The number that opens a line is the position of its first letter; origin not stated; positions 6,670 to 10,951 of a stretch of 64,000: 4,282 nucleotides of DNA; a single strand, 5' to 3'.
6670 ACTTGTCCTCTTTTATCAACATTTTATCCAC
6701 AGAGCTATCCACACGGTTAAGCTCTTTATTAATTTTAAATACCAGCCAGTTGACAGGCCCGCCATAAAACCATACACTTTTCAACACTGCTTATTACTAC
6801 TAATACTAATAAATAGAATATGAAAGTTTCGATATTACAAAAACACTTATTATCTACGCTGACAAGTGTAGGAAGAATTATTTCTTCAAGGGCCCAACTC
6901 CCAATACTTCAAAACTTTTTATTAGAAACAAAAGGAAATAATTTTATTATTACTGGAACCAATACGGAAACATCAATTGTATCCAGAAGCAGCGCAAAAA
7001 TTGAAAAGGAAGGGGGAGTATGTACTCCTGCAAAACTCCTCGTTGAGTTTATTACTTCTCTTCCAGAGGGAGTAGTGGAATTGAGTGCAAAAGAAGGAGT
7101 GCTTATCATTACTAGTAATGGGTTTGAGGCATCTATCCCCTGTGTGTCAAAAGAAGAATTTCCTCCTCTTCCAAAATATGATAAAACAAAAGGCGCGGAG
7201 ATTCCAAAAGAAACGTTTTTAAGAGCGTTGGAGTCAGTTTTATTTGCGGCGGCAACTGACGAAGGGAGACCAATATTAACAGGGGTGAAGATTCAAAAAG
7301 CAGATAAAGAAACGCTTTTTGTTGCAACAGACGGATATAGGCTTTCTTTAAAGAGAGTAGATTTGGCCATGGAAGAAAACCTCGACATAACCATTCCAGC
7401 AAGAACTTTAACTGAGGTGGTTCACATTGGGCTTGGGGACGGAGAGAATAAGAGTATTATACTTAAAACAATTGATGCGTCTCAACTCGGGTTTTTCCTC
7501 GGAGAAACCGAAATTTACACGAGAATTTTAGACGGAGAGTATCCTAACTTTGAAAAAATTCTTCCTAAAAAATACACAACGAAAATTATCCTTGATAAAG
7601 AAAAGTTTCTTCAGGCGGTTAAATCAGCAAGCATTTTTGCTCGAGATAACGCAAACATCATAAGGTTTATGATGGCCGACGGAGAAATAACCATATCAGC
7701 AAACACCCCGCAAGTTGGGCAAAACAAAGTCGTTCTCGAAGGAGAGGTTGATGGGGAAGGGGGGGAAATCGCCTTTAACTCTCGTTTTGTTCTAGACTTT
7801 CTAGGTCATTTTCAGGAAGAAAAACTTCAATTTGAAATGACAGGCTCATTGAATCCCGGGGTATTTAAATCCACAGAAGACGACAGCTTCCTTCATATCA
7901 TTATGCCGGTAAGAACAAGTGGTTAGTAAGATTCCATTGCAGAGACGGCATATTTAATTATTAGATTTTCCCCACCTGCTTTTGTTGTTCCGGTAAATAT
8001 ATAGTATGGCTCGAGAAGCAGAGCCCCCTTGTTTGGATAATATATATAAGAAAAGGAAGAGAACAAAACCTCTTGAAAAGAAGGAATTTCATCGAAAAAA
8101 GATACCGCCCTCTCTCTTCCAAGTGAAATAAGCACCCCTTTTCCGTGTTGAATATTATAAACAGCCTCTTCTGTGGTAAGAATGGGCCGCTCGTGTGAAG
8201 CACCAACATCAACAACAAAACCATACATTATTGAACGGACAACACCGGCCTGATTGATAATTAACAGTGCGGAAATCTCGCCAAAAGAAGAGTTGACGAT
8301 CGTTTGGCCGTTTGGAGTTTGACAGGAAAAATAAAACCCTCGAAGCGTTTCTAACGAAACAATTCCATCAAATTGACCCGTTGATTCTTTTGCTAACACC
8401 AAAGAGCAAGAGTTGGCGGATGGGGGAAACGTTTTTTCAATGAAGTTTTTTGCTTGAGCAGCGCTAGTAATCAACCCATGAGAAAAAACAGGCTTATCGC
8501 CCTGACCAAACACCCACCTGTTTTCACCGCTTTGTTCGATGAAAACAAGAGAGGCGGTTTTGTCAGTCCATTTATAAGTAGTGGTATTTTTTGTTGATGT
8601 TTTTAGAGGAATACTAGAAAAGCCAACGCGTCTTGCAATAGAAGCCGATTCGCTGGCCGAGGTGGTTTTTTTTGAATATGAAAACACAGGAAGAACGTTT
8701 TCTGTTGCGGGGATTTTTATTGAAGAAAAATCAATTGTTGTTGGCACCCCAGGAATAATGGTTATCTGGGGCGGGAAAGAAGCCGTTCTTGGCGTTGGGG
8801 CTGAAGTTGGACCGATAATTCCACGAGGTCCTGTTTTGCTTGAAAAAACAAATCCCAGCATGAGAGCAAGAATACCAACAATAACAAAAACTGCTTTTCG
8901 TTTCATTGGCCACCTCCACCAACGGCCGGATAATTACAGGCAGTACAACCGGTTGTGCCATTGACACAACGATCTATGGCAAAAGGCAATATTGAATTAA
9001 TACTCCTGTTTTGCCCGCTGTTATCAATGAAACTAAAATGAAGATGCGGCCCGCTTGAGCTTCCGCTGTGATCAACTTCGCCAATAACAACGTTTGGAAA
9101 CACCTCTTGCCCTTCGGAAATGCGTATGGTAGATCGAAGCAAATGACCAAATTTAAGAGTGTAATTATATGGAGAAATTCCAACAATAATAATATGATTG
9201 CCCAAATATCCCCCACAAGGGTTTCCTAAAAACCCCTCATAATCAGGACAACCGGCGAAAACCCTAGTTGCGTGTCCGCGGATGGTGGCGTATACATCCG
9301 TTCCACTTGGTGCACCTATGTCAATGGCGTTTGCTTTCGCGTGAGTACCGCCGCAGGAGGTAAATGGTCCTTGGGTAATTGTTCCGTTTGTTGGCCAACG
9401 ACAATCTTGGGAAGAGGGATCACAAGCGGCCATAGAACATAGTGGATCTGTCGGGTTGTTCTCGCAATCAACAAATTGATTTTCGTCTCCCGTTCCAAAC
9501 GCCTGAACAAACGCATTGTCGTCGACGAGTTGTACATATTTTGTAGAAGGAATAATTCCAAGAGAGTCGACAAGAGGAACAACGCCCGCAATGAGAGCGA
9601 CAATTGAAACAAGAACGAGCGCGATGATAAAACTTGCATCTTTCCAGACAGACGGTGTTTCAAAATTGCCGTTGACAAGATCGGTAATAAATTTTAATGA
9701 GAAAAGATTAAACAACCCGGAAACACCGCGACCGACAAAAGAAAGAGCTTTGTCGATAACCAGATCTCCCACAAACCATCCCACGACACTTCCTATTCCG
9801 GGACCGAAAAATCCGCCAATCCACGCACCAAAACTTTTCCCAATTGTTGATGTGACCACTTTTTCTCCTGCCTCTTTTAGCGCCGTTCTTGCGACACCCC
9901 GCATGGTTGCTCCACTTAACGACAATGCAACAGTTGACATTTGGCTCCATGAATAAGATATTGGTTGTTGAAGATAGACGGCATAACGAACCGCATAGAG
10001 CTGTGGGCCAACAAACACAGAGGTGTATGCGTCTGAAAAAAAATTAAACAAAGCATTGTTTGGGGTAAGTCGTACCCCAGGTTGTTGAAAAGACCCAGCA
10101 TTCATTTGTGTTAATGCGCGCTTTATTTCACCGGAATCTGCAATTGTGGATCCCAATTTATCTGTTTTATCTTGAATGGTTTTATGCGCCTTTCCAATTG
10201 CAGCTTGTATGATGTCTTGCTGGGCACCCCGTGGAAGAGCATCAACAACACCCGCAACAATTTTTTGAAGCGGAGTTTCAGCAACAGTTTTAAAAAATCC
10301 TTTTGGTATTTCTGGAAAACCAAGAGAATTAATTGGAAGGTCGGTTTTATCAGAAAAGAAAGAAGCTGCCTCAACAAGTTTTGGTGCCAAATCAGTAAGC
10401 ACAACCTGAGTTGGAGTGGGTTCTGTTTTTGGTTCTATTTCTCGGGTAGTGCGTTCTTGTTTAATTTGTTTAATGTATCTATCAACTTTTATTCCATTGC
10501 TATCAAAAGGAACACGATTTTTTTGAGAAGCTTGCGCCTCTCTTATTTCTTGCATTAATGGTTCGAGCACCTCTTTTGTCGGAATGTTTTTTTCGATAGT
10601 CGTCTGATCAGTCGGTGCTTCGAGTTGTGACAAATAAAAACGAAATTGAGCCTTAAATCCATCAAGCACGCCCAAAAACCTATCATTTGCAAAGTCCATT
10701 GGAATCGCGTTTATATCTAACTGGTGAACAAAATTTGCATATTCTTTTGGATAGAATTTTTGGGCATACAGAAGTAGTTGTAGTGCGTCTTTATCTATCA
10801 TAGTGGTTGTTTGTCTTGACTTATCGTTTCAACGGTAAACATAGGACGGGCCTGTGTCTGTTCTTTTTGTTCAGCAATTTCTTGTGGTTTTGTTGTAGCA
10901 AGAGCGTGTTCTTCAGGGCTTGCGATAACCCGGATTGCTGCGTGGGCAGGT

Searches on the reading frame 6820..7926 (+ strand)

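Call 50: search_protein_families(library=pfam, proteins=[window:6820-7926:+], max_evalue=0.001)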
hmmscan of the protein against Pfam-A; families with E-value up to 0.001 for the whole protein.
window:6820-7926:+ (368 aa): 3 families
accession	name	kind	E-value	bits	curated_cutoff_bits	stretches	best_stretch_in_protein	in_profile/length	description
PF00712.24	DNA_pol3_beta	-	1.8e-29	102.8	24.4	2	1-118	1-120/120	DNA polymerase III beta subunit, N-terminal domain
PF02767.21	DNA_pol3_beta_2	-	3.8e-26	92.1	27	1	127-243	1-116/116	DNA polymerase III beta subunit, central domain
PF02768.20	DNA_pol3_beta_3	-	4e-25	88.4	27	1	246-365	2-121/121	DNA polymerase III beta subunit, C-terminal domain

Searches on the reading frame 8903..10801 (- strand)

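Call 7: search_protein_families(library=pfam, proteins=[window:8903-10801:-], max_evalue=0.01)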
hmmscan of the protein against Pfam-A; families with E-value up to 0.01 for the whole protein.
window:8903-10801:- (632 aa): 1 family
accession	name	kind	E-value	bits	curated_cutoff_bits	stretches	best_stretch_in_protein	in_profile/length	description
PF01551.29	Peptidase_M23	-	2.4e-12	47.3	28.7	1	490-594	3-90/96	Peptidase family M23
